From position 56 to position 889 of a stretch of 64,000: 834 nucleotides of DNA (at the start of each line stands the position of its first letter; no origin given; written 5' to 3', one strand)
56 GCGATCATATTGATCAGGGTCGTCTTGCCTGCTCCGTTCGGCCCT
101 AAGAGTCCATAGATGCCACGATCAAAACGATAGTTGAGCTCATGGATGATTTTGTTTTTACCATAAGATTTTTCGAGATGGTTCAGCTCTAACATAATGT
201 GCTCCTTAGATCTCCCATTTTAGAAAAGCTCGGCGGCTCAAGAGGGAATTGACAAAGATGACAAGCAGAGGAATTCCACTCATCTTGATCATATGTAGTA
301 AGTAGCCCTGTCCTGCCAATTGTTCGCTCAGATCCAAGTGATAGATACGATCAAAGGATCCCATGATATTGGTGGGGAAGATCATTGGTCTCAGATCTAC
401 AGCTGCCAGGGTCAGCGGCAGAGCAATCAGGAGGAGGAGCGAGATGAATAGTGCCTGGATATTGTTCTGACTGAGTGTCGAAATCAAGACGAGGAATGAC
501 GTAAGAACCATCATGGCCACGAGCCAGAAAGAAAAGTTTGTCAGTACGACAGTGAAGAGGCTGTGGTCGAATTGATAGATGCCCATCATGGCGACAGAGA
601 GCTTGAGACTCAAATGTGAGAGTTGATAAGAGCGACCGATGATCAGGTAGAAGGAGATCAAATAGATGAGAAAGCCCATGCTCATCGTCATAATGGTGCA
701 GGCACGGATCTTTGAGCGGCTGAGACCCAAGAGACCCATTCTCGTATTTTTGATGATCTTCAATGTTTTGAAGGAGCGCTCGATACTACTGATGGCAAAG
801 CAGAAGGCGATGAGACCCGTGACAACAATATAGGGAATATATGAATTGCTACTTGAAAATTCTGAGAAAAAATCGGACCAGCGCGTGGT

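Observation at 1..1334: Second, intermediate-GC copy of the island's permease+ATPase module at the window edge, with the permease split by a TGAATAA stop cluster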

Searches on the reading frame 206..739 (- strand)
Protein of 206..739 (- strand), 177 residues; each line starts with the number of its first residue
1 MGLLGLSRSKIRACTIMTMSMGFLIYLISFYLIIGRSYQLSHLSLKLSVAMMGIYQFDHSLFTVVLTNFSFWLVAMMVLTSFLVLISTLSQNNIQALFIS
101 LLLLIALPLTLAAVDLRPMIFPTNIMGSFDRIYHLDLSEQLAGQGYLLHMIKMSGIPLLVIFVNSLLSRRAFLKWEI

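Call 30: find_encoding_contigs(protein=window:206-739:-, flank=10000, max_places=10)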
Protein window:206-739:- (177 aa): 3 contigs read that carry it; 3 places shown.
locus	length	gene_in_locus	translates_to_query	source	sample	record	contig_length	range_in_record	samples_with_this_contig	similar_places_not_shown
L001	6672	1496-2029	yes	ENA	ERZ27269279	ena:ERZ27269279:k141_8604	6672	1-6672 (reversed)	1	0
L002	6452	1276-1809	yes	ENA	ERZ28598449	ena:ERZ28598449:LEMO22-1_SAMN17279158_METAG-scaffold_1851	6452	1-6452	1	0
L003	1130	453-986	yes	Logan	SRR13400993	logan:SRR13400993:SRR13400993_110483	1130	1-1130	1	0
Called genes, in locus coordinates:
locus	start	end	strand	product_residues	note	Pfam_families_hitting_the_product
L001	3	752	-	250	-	?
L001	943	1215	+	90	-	-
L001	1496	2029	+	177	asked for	-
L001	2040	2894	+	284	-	PF13476:AAA_23 (faint), PF00005:ABC_tran, PF13304:AAA_21 (weak)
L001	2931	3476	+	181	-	-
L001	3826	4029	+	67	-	-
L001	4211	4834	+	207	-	-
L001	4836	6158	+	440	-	PF13555:AAA_29 (faint), PF00005:ABC_tran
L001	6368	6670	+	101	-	?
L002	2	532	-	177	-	?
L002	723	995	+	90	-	-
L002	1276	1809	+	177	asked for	-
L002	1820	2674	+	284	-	PF13476:AAA_23 (faint), PF00005:ABC_tran, PF13304:AAA_21 (weak)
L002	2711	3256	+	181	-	-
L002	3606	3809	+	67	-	-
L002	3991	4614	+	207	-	-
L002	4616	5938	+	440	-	PF13555:AAA_29 (faint), PF00005:ABC_tran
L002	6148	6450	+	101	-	?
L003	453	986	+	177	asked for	-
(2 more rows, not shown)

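Call 46: search_protein_families(library=pfam, proteins=[L001:2931-3476:+, L001:3367-3627:-, L001:3826-4029:+, L001:4124-4834:+, L001:4812-6158:+, L001:6116-6367:+, L001:6368-6670:+], max_evalue=0.01)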
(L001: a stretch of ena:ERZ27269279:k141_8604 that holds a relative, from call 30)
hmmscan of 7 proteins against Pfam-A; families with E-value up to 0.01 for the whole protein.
L001:2931-3476:+ (181 aa): 1 family
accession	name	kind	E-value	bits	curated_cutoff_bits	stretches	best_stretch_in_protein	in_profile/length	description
PF01956.21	EMC3_TMCO1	-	0.0036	17.6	27.1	0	83-156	75-111/169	Integral membrane protein EMC3/TMCO1-like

L001:3367-3627:- (86 aa): 1 family
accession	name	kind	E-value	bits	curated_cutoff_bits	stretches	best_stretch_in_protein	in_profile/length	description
PF13384.12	HTH_23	-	0.0045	17.2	24.6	1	7-46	2-40/50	Homeodomain-like domain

L001:3826-4029:+ (67 aa): 0 families

L001:4124-4834:+ (236 aa): 0 families

L001:4812-6158:+ (448 aa): 8 families
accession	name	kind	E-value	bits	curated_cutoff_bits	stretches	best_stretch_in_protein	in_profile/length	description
PF00005.33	ABC_tran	-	1.1e-30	107.4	25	1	272-422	1-136/137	ABC transporter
PF13555.12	AAA_29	-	2e-05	24.7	27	1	273-310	13-50/61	P-loop containing region of AAA domain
PF02463.25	SMC_N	-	0.00011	22.1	40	1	277-442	20-188/220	RecF/RecN/SMC N terminal domain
PF13476.12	AAA_23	-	0.0011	20.1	27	1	273-310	11-47/201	AAA domain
PF00437.27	T2SSE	-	0.0014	17.7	24.9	1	245-302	104-162/370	Type II/IV secretion system protein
PF03193.22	RsgA_GTPase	-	0.0022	18.3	30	0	241-302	58-126/174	RsgA GTPase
PF13175.12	AAA_15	-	0.0023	18.1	32.1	1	274-375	16-133/374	AAA ATPase domain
PF13401.12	AAA_22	-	0.0049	17.6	27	0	281-301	4-24/130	AAA domain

L001:6116-6367:+ (83 aa): 0 families

L001:6368-6670:+ (101 aa): 2 families
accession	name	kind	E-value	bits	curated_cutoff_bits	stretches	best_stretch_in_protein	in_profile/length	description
PF00730.31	HhH-GPD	-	1.3e-07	32.4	26.2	1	22-75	27-74/108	HhH-GPD superfamily base excision DNA repair protein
PF00633.29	HHH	-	0.0012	19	24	1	80-99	11-30/30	Helix-hairpin-helix motif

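Call 47: search_protein_families(library=ncbifam, proteins=[L001:2931-3476:+, L001:3367-3627:-, L001:3826-4029:+, L001:4124-4834:+, L001:4812-6158:+, L001:6116-6367:+, L001:2040-2894:+], max_evalue=0.001)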
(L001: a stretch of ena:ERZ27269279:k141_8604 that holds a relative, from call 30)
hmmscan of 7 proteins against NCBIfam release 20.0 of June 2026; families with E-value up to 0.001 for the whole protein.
L001:2931-3476:+ (181 aa): 1 family
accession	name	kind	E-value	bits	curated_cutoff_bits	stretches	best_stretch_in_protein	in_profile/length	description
NF053819.1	EF0750_LPXTG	subfamily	0.00084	19.8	47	0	7-58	1-54/105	EF2685/EF0750 family sortase-dependent surface protein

L001:3367-3627:- (86 aa): 0 families

L001:3826-4029:+ (67 aa): 0 families

L001:4124-4834:+ (236 aa): 0 families

L001:4812-6158:+ (448 aa): 187 families (the best 25 are shown)
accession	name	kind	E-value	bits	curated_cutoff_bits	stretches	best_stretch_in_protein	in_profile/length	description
TIGR03608.1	L_ocin_972_ABC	subfamily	2.6e-54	183.8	254.85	1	255-445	1-185/206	putative bacteriocin export ABC transporter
TIGR02211.1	LolD_lipo_ex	equivalog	1.4e-51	175.1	307.75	1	252-444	1-191/221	lipoprotein-releasing ABC transporter ATP-binding protein LolD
TIGR02315.1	ABC_phnC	equivalog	5e-44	150.6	266.1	1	252-443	1-194/243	phosphonate ABC transporter ATP-binding protein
NF007826.0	PRK10535.1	equivalog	2.3e-43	148.4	966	1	251-443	3-193/648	macrolide ABC transporter ATP-binding protein/permease MacB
NF008639.0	PRK11629.1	equivalog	1.9e-42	145.3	360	1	252-440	6-192/234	lipoprotein-releasing ABC transporter ATP-binding protein LolD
TIGR02673.1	FtsE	equivalog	2.2e-42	145.2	264.85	1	254-441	3-184/214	cell division ATP-binding protein FtsE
NF038007.1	ABC_ATP_DarD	equivalog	9e-41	139.7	375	1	253-441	2-188/218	darobactin export ABC transporter ATP-binding protein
TIGR02982.1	heterocyst_DevA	subfamily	2e-38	132.2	295.8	1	253-442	2-189/220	ABC exporter ATP-binding subunit, DevA family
NF040933.2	ABC_arch_GlcV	equivalog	5e-33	114.4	450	1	254-428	4-175/357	glucose ABC transporter ATP-binding protein GlcV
NF007879.0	PRK10584.1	equivalog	3.6e-32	111.9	336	1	252-435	6-187/228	putative ABC transporter ATP-binding protein YbbA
TIGR02857.1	CydD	equivalog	4.5e-32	111.7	435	1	241-442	314-506/529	thiol reductant ABC exporter subunit CydD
NF040840.2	tungstate_WtpC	equivalog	1e-31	110.5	440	1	253-440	2-176/347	tungstate ABC transporter ATP-binding protein WtpC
NF008428.0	PRK11264.1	equivalog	4.2e-31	108.1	406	1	251-444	2-194/250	L-cystine ABC transporter ATP-binding protein TcyN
TIGR00968.1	3a0106s01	subfamily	1.3e-30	106.6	342.75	1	254-443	2-179/237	sulfate ABC transporter ATP-binding protein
TIGR02314.1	ABC_MetN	equivalog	8.2e-30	104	499.7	1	253-440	2-186/343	methionine ABC transporter ATP-binding protein MetN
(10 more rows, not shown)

L001:6116-6367:+ (83 aa): 1 family
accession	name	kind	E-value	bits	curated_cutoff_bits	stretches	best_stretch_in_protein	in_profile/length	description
NF007879.0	PRK10584.1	equivalog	0.00055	19.7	336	1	5-37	192-224/228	putative ABC transporter ATP-binding protein YbbA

L001:2040-2894:+ (284 aa): 188 families (the best 25 are shown)
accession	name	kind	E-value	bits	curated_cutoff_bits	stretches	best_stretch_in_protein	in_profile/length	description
TIGR03522.1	GldA_ABC_ATP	equivalog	1.7e-60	205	402.6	1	3-262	4-265/301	gliding motility-associated ABC transporter ATP-binding subunit GldA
TIGR01188.1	drrA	subfamily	6.7e-54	183.2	312.45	1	9-263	1-257/302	daunorubicin resistance ABC transporter, ATP-binding protein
NF010060.0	PRK13537.1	equivalog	1.6e-47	161.9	521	1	2-261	16-276/314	nodulation factor ABC transporter ATP-binding protein NodI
TIGR03864.1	PQQ_ABC_ATP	hypoth_equivalog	2.7e-47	161.2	302.25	1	2-223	2-225/236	ABC transporter, ATP-binding subunit, PQQ-dependent alcohol dehydrogenase system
TIGR03740.1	galliderm_ABC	subfamily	4.4e-47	160.6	309.75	1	2-214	1-208/223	lantibiotic protection ABC transporter ATP-binding subunit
NF010059.0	PRK13536.1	equivalog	8.8e-42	143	549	1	2-223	44-267/342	nodulation factor ABC transporter ATP-binding protein NodI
TIGR01288.1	nodI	equivalog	2.6e-39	135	424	1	2-223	5-228/303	nodulation factor ABC transporter ATP-binding protein NodI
NF033858.1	ABC2_perm_RbbA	equivalog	5.2e-37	127.2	1050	1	3-223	3-230/909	ribosome-associated ATPase/putative transporter RbbA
TIGR04406.1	LPS_export_lptB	equivalog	5.4e-37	127.3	240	1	2-222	2-227/239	LPS export ABC transporter ATP-binding protein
TIGR04521.1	ECF_ATPase_2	equivalog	7.4e-33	113.8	330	1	12-222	16-237/279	energy-coupling factor transporter ATPase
NF047568.1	PSM_export_PmtC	equivalog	7.9e-33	114.1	375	1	3-216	2-206/290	phenol-soluble modulin export ABC transporter ATP-binding protein PmtC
TIGR03265.1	PhnT2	equivalog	7.3e-32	111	457.7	1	2-223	5-228/353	putative 2-aminoethylphosphonate ABC transporter ATP-binding protein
NF040933.2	ABC_arch_GlcV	equivalog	4.4e-31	108.1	450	1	4-243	5-256/357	glucose ABC transporter ATP-binding protein GlcV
TIGR03410.1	urea_trans_UrtE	equivalog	7.7e-31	107.3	285.8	1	2-218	1-220/230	urea ABC transporter ATP-binding subunit UrtE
NF047565.1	PSM_export_PmtA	equivalog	1.3e-30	106.6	350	1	3-220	4-218/282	phenol-soluble modulin export ABC transporter ATP-binding protein PmtA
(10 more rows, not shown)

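Call 52: find_homologous_proteins(query=L001:2040-2894:+, max_evalue=1e-40)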
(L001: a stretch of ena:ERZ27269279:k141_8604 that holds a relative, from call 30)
Query L001:2040-2894:+ (284 aa): 7155 proteins with E <= 1e-40 among 8000 candidates; the best 120 are listed.
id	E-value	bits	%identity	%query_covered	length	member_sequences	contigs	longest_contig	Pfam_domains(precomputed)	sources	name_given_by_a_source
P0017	4.5e-185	631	100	100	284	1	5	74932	PF00005.34,PF13476.13,PF13304.13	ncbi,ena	-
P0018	3.6e-106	373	59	100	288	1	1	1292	PF00005.34,PF13476.13,PF13304.13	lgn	-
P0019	1.0e-105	371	59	100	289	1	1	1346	PF00005.34,PF13476.13,PF13304.13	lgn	-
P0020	2.3e-97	344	56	100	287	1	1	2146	PF00005.34,PF13304.13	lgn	-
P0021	8.8e-96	339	54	100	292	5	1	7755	PF00005.34,PF13304.13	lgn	-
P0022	1.9e-95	337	58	98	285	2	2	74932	PF00005.34,PF02463.26,PF13304.13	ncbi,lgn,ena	-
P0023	3.1e-94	333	52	100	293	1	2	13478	PF00005.34,PF13304.13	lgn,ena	-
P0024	4.2e-94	333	55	100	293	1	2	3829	PF00005.34,PF13304.13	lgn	-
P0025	9.1e-94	332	53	100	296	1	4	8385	PF00005.34,PF13304.13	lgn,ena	-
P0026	5.8e-93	329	54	100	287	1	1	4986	PF00005.34,PF13304.13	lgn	-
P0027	8.2e-92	325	53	100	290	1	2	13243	PF00005.34,PF13304.13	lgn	-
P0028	4.2e-91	323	52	100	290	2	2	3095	PF00005.34,PF13304.13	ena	-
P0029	1.4e-89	318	51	100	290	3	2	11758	PF00005.34,PF13304.13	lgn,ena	-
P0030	1.0e-88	315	52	100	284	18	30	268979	PF00005.34,PF02463.26,PF13304.13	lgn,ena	-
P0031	7.7e-81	290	49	100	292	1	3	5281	PF00005.34,PF13304.13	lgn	-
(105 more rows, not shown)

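Call 53: find_encoding_contigs(protein=P0017, flank=10000, max_places=6)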
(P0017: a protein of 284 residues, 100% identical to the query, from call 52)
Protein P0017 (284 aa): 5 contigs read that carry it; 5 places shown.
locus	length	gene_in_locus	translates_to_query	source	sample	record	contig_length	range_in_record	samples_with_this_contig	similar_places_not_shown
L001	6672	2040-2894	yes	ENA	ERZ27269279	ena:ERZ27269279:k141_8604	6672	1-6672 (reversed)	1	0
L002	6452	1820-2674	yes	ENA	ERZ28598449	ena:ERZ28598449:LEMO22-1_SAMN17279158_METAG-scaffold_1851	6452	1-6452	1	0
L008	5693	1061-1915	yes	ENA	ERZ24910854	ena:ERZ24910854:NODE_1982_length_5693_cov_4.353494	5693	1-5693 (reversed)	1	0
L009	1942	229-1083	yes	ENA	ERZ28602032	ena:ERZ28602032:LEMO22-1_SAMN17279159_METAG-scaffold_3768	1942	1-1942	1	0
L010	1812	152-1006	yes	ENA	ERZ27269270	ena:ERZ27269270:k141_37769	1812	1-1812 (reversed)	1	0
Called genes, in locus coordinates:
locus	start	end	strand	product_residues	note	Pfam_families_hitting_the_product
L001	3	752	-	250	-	?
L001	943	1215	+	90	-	-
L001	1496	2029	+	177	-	-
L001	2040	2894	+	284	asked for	PF13476:AAA_23 (faint), PF00005:ABC_tran, PF13304:AAA_21 (weak)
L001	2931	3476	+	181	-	-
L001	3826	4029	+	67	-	-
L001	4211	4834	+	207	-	-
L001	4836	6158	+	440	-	PF13555:AAA_29 (faint), PF00005:ABC_tran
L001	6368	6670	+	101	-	?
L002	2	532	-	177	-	?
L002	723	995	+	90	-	-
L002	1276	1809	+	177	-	-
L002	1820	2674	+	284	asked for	PF13476:AAA_23 (faint), PF00005:ABC_tran, PF13304:AAA_21 (weak)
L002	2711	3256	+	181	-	-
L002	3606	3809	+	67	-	-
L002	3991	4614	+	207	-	-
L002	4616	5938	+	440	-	PF13555:AAA_29 (faint), PF00005:ABC_tran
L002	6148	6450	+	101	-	?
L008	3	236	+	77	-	?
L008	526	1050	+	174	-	-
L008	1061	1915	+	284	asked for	PF13476:AAA_23 (faint), PF00005:ABC_tran, PF13304:AAA_21 (weak)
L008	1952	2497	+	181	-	-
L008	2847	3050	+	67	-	-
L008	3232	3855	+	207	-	-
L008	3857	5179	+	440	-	PF13555:AAA_29 (faint), PF00005:ABC_tran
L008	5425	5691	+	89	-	?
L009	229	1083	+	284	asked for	PF13476:AAA_23 (faint), PF00005:ABC_tran, PF13304:AAA_21 (weak)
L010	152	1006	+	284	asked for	PF13476:AAA_23 (faint), PF00005:ABC_tran, PF13304:AAA_21 (weak)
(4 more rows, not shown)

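Call 54: find_encoding_contigs(protein=P0030, flank=8000, max_places=4)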
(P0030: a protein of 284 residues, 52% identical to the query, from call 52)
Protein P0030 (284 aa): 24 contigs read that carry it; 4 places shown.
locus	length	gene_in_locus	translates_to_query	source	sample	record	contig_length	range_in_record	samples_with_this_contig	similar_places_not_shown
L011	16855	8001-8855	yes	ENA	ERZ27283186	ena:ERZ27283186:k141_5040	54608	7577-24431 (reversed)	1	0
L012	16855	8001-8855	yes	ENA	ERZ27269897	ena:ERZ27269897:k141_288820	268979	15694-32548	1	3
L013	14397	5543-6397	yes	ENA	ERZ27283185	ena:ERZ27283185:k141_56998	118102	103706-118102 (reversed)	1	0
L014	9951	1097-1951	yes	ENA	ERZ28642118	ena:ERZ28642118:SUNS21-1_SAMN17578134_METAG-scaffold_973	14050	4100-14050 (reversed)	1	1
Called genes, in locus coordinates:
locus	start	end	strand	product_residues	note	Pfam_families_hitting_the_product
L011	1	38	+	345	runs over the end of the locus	PF02912:Phe_tRNA-synt_N, PF01409:tRNA-synt_2d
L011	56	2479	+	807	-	PF01588:tRNA_bind, PF03483:B3_4, PF03484:B5, PF17759:tRNA_synthFbeta, PF03147:FDX-ACB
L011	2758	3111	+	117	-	PF01183:Glyco_hydro_25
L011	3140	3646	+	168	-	-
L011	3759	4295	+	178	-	PF01381:HTH_3, PF12844:HTH_19 (weak), PF13560:HTH_31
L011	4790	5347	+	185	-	-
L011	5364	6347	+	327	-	-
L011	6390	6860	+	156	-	PF00005:ABC_tran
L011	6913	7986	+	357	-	-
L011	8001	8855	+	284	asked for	PF02463:SMC_N (faint), PF00005:ABC_tran, PF13304:AAA_21 (weak)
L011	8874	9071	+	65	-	-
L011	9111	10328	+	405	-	-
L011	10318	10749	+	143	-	-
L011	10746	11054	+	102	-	PF00005:ABC_tran, PF13173:AAA_14 (weak)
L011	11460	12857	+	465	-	PF19300:BPD_transp_1_N, PF00528:BPD_transp_1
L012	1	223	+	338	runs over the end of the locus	PF00710:Asparaginase, PF17763:Asparaginase_C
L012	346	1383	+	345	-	PF02912:Phe_tRNA-synt_N, PF01409:tRNA-synt_2d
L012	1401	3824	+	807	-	PF01588:tRNA_bind, PF03483:B3_4, PF03484:B5, PF17759:tRNA_synthFbeta, PF03147:FDX-ACB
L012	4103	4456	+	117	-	PF01183:Glyco_hydro_25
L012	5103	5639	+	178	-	PF01381:HTH_3, PF12844:HTH_19 (weak), PF13560:HTH_31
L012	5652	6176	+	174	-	-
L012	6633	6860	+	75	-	-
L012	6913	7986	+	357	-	-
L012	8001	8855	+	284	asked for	PF02463:SMC_N (faint), PF00005:ABC_tran, PF13304:AAA_21 (weak)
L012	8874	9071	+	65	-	-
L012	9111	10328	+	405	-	-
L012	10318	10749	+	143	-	-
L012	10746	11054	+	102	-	PF00005:ABC_tran, PF13173:AAA_14 (weak)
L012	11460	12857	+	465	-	PF19300:BPD_transp_1_N, PF00528:BPD_transp_1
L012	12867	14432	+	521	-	PF12911:OppC_N (weak), PF00528:BPD_transp_1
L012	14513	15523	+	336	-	PF00005:ABC_tran, PF13304:AAA_21 (weak), PF08352:oligo_HPY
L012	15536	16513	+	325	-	PF00005:ABC_tran, PF08352:oligo_HPY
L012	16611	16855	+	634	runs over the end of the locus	PF00496:SBP_bac_5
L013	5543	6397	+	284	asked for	PF02463:SMC_N (faint), PF00005:ABC_tran, PF13304:AAA_21 (weak)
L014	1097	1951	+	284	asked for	PF02463:SMC_N (faint), PF00005:ABC_tran, PF13304:AAA_21 (weak)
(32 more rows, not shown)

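Call 58: find_encoding_contigs(protein=P0021, flank=8000, max_places=2)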
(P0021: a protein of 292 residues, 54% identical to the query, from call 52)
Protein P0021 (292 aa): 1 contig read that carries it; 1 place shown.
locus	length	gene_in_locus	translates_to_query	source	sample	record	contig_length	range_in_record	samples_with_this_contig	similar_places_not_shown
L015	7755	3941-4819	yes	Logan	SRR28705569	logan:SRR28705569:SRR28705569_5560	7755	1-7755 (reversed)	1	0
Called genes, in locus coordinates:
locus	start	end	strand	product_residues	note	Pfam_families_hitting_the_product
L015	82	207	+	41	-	-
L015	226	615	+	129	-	-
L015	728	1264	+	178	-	PF01381:HTH_3, PF12844:HTH_19 (faint), PF13560:HTH_31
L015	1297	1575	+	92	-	-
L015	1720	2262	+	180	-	PF01381:HTH_3, PF07022:Phage_CI_repr (weak), PF12844:HTH_19, PF13443:HTH_26 (weak)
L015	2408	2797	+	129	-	-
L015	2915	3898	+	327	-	-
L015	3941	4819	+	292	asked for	PF00005:ABC_tran, PF13304:AAA_21 (weak)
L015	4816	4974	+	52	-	-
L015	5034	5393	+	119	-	-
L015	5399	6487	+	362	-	PF12679:ABC2_membrane_2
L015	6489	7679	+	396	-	-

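Call 59: find_encoding_contigs(protein=P0023, flank=8000, max_places=2)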
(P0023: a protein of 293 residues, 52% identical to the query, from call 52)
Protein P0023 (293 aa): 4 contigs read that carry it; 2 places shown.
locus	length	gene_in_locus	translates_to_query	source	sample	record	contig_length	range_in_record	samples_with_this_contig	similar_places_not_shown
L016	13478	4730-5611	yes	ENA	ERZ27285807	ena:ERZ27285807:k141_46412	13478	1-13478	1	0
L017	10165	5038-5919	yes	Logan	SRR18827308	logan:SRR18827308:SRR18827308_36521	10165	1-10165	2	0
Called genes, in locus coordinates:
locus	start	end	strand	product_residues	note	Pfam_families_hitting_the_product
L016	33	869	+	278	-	PF00005:ABC_tran, PF13304:AAA_21 (faint)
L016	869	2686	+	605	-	PF02687:FtsX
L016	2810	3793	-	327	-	PF00512:HisKA, PF02518:HATPase_c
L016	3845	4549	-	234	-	PF00072:Response_reg, PF00486:Trans_reg_C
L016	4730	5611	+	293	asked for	PF00005:ABC_tran, PF13304:AAA_21 (weak)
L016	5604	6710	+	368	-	-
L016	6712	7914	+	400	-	-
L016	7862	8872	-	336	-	PF02492:cobW, PF07683:CobW_C (weak)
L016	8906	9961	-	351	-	PF08240:ADH_N, PF00107:ADH_zinc_N, PF13602:ADH_zinc_N_2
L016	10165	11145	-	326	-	PF01863:YgjP-like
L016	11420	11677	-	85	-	PF04014:MazE_antitoxin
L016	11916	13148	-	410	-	PF01408:GFO_IDH_MocA, PF03447:NAD_binding_3, PF02894:GFO_IDH_MocA_C, PF22725:GFO_IDH_MocA_C3, PF02894:GFO_IDH_MocA_C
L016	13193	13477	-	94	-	?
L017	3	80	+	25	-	?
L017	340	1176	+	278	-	PF00005:ABC_tran, PF13304:AAA_21 (faint)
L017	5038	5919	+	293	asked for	PF00005:ABC_tran, PF13304:AAA_21 (weak)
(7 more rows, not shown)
